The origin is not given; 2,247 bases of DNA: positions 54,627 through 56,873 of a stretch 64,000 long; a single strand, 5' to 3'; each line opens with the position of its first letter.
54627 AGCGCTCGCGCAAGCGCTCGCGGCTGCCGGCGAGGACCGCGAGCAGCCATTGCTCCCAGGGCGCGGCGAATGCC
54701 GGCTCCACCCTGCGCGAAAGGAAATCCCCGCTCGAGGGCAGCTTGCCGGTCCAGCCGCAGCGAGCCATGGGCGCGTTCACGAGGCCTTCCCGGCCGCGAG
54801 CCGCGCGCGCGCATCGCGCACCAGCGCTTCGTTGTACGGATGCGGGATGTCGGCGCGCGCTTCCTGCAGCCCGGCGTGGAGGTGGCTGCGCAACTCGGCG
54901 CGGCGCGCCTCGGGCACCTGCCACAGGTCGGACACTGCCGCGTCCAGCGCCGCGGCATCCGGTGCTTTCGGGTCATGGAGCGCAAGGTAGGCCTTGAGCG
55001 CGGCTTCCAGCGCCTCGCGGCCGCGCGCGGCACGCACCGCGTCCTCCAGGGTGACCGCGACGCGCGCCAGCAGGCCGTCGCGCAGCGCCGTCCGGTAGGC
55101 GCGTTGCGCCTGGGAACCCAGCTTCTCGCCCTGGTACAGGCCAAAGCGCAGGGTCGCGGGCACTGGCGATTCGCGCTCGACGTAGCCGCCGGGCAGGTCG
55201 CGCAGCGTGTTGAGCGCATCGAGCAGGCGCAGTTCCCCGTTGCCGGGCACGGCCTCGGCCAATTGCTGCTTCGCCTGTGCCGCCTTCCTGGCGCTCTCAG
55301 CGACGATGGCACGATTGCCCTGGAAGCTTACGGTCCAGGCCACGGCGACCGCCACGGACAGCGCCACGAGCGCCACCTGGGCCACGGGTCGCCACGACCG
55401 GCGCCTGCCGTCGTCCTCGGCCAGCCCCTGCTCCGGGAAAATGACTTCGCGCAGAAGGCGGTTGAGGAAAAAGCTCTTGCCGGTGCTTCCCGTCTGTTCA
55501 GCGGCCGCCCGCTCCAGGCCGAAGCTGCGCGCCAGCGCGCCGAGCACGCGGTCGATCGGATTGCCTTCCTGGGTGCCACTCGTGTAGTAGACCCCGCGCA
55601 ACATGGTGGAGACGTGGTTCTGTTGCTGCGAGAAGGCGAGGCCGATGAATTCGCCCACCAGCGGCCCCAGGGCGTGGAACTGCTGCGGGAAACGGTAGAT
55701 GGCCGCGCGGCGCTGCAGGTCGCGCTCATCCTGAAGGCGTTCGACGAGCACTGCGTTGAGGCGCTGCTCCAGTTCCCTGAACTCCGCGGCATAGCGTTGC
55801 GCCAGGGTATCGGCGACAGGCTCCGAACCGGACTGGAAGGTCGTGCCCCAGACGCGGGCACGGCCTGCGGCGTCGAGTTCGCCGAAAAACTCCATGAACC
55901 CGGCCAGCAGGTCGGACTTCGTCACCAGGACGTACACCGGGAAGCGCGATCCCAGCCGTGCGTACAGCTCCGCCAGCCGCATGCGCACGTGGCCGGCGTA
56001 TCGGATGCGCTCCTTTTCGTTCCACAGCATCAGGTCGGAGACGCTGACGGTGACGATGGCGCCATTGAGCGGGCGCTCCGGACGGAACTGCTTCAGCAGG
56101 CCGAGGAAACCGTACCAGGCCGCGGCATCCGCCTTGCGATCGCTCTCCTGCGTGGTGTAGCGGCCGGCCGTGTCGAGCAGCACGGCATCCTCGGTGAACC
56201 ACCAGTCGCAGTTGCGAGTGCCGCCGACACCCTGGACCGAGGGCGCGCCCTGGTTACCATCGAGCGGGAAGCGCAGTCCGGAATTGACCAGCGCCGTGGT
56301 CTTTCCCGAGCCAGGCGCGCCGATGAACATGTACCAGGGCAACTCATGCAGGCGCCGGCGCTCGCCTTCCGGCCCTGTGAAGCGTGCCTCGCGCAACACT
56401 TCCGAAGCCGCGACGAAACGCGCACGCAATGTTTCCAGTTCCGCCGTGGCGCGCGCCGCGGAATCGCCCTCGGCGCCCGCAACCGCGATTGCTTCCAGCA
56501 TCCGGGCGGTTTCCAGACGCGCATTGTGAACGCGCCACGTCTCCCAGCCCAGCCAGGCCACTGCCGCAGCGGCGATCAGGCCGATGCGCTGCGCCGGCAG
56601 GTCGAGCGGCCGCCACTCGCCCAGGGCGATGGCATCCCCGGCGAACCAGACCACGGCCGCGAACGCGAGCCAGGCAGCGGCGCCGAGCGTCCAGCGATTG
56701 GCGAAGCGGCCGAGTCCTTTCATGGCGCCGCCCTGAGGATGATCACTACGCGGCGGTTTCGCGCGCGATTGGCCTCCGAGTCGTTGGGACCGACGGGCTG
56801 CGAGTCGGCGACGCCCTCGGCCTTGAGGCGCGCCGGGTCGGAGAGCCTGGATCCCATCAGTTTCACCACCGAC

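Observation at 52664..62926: Orphan T6SS membrane/regulatory module joined to a pThr-cAMP signalling set: candidate non-secretory envelope signalling system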

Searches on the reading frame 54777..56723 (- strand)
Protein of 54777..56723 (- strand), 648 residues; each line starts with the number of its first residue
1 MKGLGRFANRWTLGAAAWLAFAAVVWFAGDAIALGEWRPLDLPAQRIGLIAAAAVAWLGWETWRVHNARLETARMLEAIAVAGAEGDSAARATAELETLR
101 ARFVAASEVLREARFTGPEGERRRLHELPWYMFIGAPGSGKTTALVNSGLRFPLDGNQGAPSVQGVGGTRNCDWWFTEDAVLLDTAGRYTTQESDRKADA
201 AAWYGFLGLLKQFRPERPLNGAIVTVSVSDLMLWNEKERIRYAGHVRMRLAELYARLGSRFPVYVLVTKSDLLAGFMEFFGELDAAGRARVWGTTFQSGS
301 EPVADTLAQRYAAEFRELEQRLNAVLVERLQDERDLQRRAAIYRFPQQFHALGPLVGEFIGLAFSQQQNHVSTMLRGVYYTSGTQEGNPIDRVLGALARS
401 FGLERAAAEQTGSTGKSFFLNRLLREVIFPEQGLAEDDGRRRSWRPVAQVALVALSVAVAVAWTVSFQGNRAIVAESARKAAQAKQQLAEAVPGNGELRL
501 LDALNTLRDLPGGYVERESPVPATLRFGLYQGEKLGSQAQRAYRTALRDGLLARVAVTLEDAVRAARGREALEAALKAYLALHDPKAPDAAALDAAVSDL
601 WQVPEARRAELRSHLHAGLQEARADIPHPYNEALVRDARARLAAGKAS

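Call 4: search_protein_families(library=pfam, proteins=[window:54777-56723:-], max_evalue=0.01)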
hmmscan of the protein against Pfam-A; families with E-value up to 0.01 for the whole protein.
window:54777-56723:- (648 aa): 2 families
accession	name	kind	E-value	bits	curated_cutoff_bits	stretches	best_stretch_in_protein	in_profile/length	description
PF14331.11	IcmF-related_N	-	6.4e-88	294.8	25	1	197-455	2-258/259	IcmF-related N-terminal domain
PF06761.17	IcmF-related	-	2.1e-27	96.8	27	1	501-644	1-153/308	Intracellular multiplication and human macrophage-killing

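Call 11: find_related_loci(query=window:54777-56723:-, collection=genome_contigs, flank=10000)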
Query window:54777-56723:- (648 aa) in genome_contigs; peptide patterns used: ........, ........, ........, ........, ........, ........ (x = any residue, [..] = any of these).
453 stretches matched a pattern; 262 encode a relative of the query (tblastn E <= 1e-3); the best 80 are kept; 80 distinct loci.
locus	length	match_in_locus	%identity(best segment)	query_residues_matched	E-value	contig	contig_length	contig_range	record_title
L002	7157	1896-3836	59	5-646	0e+0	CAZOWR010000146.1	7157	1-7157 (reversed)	MAG TPA_asm: uncultured Enterobacteriaceae bacterium isolate binchicken_co21_5 genome assembly, contig: NODE_11194_lengt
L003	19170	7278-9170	64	8-648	0e+0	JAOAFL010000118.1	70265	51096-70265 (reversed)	MAG: Burkholderiales bacterium isolate SKW287 k141_946572, whole genome shotgun sequence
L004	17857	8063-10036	56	4-648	0e+0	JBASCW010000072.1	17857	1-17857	MAG: Burkholderiales bacterium isolate MFD03501_ilm_asm_bin14 k127_74337, whole genome shotgun sequence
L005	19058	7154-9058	56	9-648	0e+0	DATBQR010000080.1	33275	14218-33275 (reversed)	MAG TPA_asm: Burkholderiales bacterium isolate SMAG_U4108 k141_900472, whole genome shotgun sequence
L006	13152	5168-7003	55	4-648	0e+0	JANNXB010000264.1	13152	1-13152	MAG: Betaproteobacteria bacterium isolate VAR_34_metabat_274 VAR_34_k141_1948439, whole genome shotgun sequence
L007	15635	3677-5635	57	9-646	0e+0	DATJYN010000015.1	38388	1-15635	MAG TPA_asm: Burkholderiales bacterium isolate SMAG_U15153 k141_3227143, whole genome shotgun sequence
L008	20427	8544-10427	88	5-632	0e+0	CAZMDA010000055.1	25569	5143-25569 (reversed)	MAG TPA_asm: uncultured Bordetella sp. isolate binchicken_co411_62 genome assembly, contig: NODE_1078_length_25569_cov_1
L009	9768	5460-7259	56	9-648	0e+0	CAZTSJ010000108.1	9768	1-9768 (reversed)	MAG TPA_asm: uncultured Bordetella sp. isolate binchicken_co165_140 genome assembly, contig: k141_1417443, whole genome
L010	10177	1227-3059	55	9-648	0e+0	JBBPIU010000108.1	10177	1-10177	MAG: Pseudomonadota bacterium isolate BPF4-43-45_bin_2 NODE_253_length_10177_cov_30.137917, whole genome shotgun sequenc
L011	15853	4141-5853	61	5-561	0e+0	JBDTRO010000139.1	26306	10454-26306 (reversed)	MAG: Betaproteobacteria bacterium isolate cluster3_bin.249 NODE_5845_length_26306_cov_7.300103, whole genome shotgun seq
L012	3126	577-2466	58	9-648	0e+0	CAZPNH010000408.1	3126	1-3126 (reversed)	MAG TPA_asm: uncultured Bordetella sp. isolate binchicken_co54_428 genome assembly, contig: NODE_65290_length_3126_cov_5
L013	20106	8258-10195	57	9-648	0e+0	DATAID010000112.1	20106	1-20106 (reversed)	MAG TPA_asm: Burkholderiales bacterium isolate SMAG_U6874 k141_4290797, whole genome shotgun sequence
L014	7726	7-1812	56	68-646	0e+0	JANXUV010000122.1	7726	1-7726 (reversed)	MAG: Betaproteobacteria bacterium isolate 340R_metabat_179 340R_k141_27627, whole genome shotgun sequence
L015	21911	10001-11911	54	5-643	0e+0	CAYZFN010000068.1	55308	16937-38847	MAG TPA_asm: uncultured Enterobacteriaceae bacterium isolate binchicken_co279_116 genome assembly, contig: k141_1668404,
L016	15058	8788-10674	57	30-646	0e+0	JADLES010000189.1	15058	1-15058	MAG: Burkholderiales bacterium isolate SJ335 c_000000713616, whole genome shotgun sequence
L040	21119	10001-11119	65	61-434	3e-151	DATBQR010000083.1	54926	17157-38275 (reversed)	MAG TPA_asm: Burkholderiales bacterium isolate SMAG_U4108 k141_900842, whole genome shotgun sequence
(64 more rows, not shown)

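Call 17: search_protein_families(library=pfam, proteins=[L040:8484-10040:+, L040:9275-11149:+, L040:7546-8451:+, L040:7282-8358:-, L040:11708-13576:-, L040:12008-13660:+, L040:5883-6839:-, L040:6836-7492:-, L040:14814-16205:+, L040:2153-4456:-], max_evalue=0.001)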
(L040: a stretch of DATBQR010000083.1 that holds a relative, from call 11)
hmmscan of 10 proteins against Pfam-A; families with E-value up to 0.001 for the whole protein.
L040:8484-10040:+ (518 aa): 2 families
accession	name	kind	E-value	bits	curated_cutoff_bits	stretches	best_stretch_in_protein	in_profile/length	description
PF09850.14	DotU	-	3.7e-51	174.1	27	1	101-280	1-182/205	Type VI secretion system protein DotU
PF00691.25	OmpA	-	7.3e-13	49.1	27.2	1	421-508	10-98/98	OmpA family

L040:9275-11149:+ (624 aa): 1 family
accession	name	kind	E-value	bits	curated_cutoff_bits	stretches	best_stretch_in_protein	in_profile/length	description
PF14331.11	IcmF-related_N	-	8.8e-77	258.3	25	1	380-619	2-241/259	IcmF-related N-terminal domain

L040:7546-8451:+ (301 aa): 2 families
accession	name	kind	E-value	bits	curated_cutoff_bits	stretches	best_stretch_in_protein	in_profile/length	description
PF00903.31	Glyoxalase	-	2.1e-18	67.3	20.6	1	138-246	1-121/121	Glyoxalase/Bleomycin resistance protein/Dioxygenase superfamily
PF18029.7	Glyoxalase_6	-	1.3e-08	35.8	23.6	0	141-200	1-67/106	Glyoxalase-like domain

L040:7282-8358:- (358 aa): 0 families

L040:11708-13576:- (622 aa): 2 families
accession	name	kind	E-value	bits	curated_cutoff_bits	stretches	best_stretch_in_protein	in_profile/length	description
PF00012.26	HSP70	-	4.8e-176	586.9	20.6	1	21-603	1-597/599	Hsp70 protein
PF06723.19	MreB_Mbl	-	3.4e-16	59.5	27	1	121-376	66-318/327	MreB/Mbl protein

L040:12008-13660:+ (550 aa): 1 family
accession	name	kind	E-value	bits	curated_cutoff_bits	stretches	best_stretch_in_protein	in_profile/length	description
PF10712.14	NAD-GH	-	2.8e-103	346.9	22.8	1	2-503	59-573/576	NAD-specific glutamate dehydrogenase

L040:5883-6839:- (318 aa): 1 family
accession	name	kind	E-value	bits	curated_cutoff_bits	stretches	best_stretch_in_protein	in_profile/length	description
PF24827.1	AstE_AspA_cat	-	2.3e-14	53.8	25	1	33-192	1-162/192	Succinylglutamate desuccinylase/Aspartoacylase catalytic domain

L040:6836-7492:- (218 aa): 7 families
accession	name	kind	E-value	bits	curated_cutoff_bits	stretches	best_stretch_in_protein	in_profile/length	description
PF13649.12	Methyltransf_25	-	2.7e-12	47.7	27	1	44-139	1-96/97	Methyltransferase domain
PF08241.18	Methyltransf_11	-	2.5e-08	34.9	21.2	1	45-142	1-93/95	Methyltransferase domain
PF13847.12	Methyltransf_31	-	4.3e-07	30.2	27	1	40-102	3-67/145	Methyltransferase domain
PF01209.24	Ubie_methyltran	-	1.8e-06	27.9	20.1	1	40-103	47-112/233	ubiE/COQ5 methyltransferase family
PF13489.12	Methyltransf_23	-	6.4e-06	26.4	27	1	25-88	6-70/164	Methyltransferase domain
PF08242.18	Methyltransf_12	-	8e-06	26.9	30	1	45-141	1-97/98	Methyltransferase domain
PF05175.20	MTS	-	0.00095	19.3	23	0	40-100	31-92/170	Methyltransferase small domain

L040:14814-16205:+ (463 aa): 0 families

L040:2153-4456:- (767 aa): 5 families
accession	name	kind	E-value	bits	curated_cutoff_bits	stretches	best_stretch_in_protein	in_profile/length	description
PF12796.13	Ank_2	-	6.1e-17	62.4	27.3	1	649-738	4-89/90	Ankyrin repeats (3 copies)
PF00023.36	Ank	-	1.6e-16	59.9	21.1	2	676-706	2-32/33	Ankyrin repeat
PF13637.12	Ank_4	-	3.5e-15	56.2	22.7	1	680-729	1-50/50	Ankyrin repeats (many copies)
PF13857.12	Ank_5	-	1.1e-13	51.6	27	1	695-749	1-56/56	Ankyrin repeats (many copies)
PF13606.12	Ank_3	-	2.7e-12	46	22.3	2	711-736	4-29/30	Ankyrin repeat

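Call 38: search_solved_structures(query=window:54777-56723:-, show_alignments=0, max_evalue=0.01)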
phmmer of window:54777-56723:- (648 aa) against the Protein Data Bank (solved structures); distinct sequences matched with E-value up to 0.01: 0.

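Call 40: find_homologous_proteins(query=window:54777-56723:-, max_evalue=1e-30)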
Query window:54777-56723:- (648 aa): 2589 proteins with E <= 1e-30 among 8000 candidates; the best 120 are listed.
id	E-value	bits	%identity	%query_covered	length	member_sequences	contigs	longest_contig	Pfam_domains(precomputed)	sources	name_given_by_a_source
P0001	0.0e+0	1314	93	100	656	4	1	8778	PF06761.18,PF14331.12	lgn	-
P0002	0.0e+0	1251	88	97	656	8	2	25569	PF06761.18,PF14331.12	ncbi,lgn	-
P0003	0.0e+0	1215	86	99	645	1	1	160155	PF06761.18,PF14331.12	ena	-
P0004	0.0e+0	1182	84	100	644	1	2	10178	PF06761.18,PF14331.12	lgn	-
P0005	0.0e+0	1077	78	99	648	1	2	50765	PF06761.18,PF14331.12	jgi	jgi:type VI secretion system protein ImpL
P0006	1.5e-279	947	72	98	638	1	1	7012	PF06761.18,PF14331.12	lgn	-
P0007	7.9e-270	915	68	99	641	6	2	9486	PF06761.18,PF14331.12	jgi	jgi:type VI secretion system protein ImpL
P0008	2.2e-264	897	67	99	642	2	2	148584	PF06761.18,PF14331.12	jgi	jgi:type VI secretion system protein ImpL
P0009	8.2e-256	869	67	99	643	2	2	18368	PF06761.18,PF14331.12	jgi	jgi:type VI secretion system protein ImpL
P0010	2.8e-255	867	66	99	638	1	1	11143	PF06761.18,PF14331.12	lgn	-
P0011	1.5e-244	832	62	99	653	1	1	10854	PF06761.18,PF14331.12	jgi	jgi:type VI secretion system protein ImpL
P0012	1.6e-244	831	64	99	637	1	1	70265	PF06761.18,PF14331.12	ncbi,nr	ncbi:MAG: type VI secretion system membrane subunit TssM [Burkholderiales bacterium]|nr:type VI secr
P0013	2.1e-229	781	59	99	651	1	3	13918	PF06761.18,PF14331.12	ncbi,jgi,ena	-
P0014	9.8e-228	776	59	99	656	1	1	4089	PF06761.18,PF14331.12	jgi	-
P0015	1.5e-227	775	58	100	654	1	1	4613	PF06761.18,PF14331.12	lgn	-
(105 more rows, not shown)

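Call 65: predict_structure(alignment_id=A1)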
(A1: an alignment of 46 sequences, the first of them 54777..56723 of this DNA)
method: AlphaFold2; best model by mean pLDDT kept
length: 648 residues; sequences in the alignment: 46
mean_pLDDT: 73.0   pTM: 0.53
mean pLDDT of the five models: 73.0, 73.0, 72.7, 71.1, 70.3
residues with pLDDT >= 90: 125; 70-90: 269; 50-70: 177; < 50: 77
segments of 3 or more residues with pLDDT < 50: 1-3, 5-7, 75-85, 156-163, 279-291, 384-416
pLDDT, mean of each block of 10 residues (from residue 1): 50 83 85 75 89 91 78 50 48 64 65 62 70 74 62 53 53 70 64 60 70 64 84 86 85 77 81 52 43 62 67 83 74 73 74 89 72 75 48 43 37 47 65 55 65 78 80 87 92 87 93 74 73 84 91 93 93 94 85 91 92 92 78 95 78
secondary structure, 60 per line:
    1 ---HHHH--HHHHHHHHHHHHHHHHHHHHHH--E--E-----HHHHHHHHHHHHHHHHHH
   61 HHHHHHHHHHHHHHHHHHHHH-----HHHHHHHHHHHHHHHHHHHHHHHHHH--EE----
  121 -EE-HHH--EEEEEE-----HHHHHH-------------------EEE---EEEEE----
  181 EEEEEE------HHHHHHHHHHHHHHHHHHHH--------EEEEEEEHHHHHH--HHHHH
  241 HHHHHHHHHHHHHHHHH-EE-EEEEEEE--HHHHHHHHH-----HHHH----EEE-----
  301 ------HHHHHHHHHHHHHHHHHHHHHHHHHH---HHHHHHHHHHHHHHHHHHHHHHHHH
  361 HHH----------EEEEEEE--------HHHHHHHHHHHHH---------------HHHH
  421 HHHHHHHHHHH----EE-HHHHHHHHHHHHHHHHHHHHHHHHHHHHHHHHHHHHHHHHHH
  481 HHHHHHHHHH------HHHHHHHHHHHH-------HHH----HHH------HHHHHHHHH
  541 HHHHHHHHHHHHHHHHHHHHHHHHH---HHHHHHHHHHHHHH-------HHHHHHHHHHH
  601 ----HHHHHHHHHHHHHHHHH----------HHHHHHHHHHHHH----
elements in order: H4-7 H10-31 H43-81 H87-112 E130-135 H141-146 E166-168 E172-176 E181-186 H193-212 E221-227 H228-233 H236-257 E262-268 H271-279 H285-288 E293-295 H307-332 H336-363 E374-380 H389-401 H417-431 H439-490 H497-508 H532-565 H569-582 H590-600 H605-621 H632-644

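Call 67: fold_search(model_id=the predicted structure, library=pdb)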
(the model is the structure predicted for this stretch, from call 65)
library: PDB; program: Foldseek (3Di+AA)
matches with E <= 10: 410; with E <= 0.001: 1
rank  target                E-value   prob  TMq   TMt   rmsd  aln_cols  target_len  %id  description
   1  4aur                  9.9e-04  0.92  0.18  0.20  26.4       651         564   12  LeoA bacterial dynamin GTPase from ETEC (released 2013-08-28)
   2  6z3r_C                6.0e-03  1.00  0.14  0.27   7.9       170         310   15  Structure of SMG1-8-9 kinase complex bound to UPF1-LSQ (released 2020-06-24)
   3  7wq4_A                7.6e-03  0.99  0.15  0.35  17.9       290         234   12  Galanin-bound galanin receptor 2 in complex with Gq (released 2022-04-20)
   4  9ba6_A                8.0e-03  0.93  0.14  0.31  18.5       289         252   15  High-resolution crystal structure of Vibrio cholerae NFeoB in the apo form (released 2024-10-30)
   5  8oul_A                9.6e-03  1.00  0.15  0.46   8.2       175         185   12  Arf GTPase from the asgard Hodarchaea : HodArfR1 bound to GDP (released 2024-05-01)
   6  1dar                  9.6e-03  0.92  0.14  0.15  17.7       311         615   14  ELONGATION FACTOR G IN COMPLEX WITH GDP (released 1996-07-11)
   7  8oul_B                1.2e-02  1.00  0.15  0.45   8.5       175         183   12  Arf GTPase from the asgard Hodarchaea : HodArfR1 bound to GDP (released 2024-05-01)
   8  7tzf_A                1.2e-02  0.85  0.12  0.28  18.1       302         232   14  Human Amylin3 Receptor in complex with Gs and rat amylin peptide (released 2022-03-23)
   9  9qlp_CZ               1.5e-02  1.00  0.14  0.40   4.6       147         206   15  NMT1-NAC bound human RNC with full length ARF1 - State 2 (released 2026-02-18)
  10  9qlo_CZ               1.5e-02  1.00  0.14  0.38   4.2       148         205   16  NMT1-NAC bound human RNC with full length ARF1 - State 1 (released 2026-02-18)
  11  8oul_C                2.0e-02  1.00  0.14  0.44   5.9       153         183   13  Arf GTPase from the asgard Hodarchaea : HodArfR1 bound to GDP (released 2024-05-01)
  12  4cid                  2.0e-02  0.77  0.16  0.20  26.6       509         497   13  Structural insights into the N-terminus of the EHD2 ATPase (released 2014-02-19)
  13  8uu8_v                2.3e-02  0.99  0.15  0.22   6.7       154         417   18  Cryo-EM structure of the Listeria innocua 70S ribosome (head-swiveled) in complex with HflXr and pe/E-tRNA (structure  (released 2024-02-28)
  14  8gdz_A                2.3e-02  0.94  0.15  0.34  14.9       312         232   11  CryoEM structure of beta-2-adrenergic receptor in complex with nucleotide-free Gs heterotrimer (#1 of 20) (released 2024-03-06)
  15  5uf8_D                2.4e-02  1.00  0.14  0.49   5.7       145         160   14  Crystal structure of the ARF family small GTPase ARF2 from Candida albicans in complex with GDP (released 2017-01-25)
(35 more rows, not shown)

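Call 68: search_protein_families(library=ncbifam, proteins=[window:54777-56723:-], max_evalue=0.001)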
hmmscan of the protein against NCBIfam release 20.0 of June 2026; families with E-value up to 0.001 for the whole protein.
window:54777-56723:- (648 aa): 2 families
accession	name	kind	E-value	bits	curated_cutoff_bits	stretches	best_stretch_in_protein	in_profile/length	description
TIGR03348.1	VI_IcmF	equivalog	1.6e-195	652.4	388.15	1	15-644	3-639/1168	type VI secretion system membrane subunit TssM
NF038226.1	IcmF_IVB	equivalog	9.5e-18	63.5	1000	1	219-644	100-504/973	type IVB secretion system protein IcmF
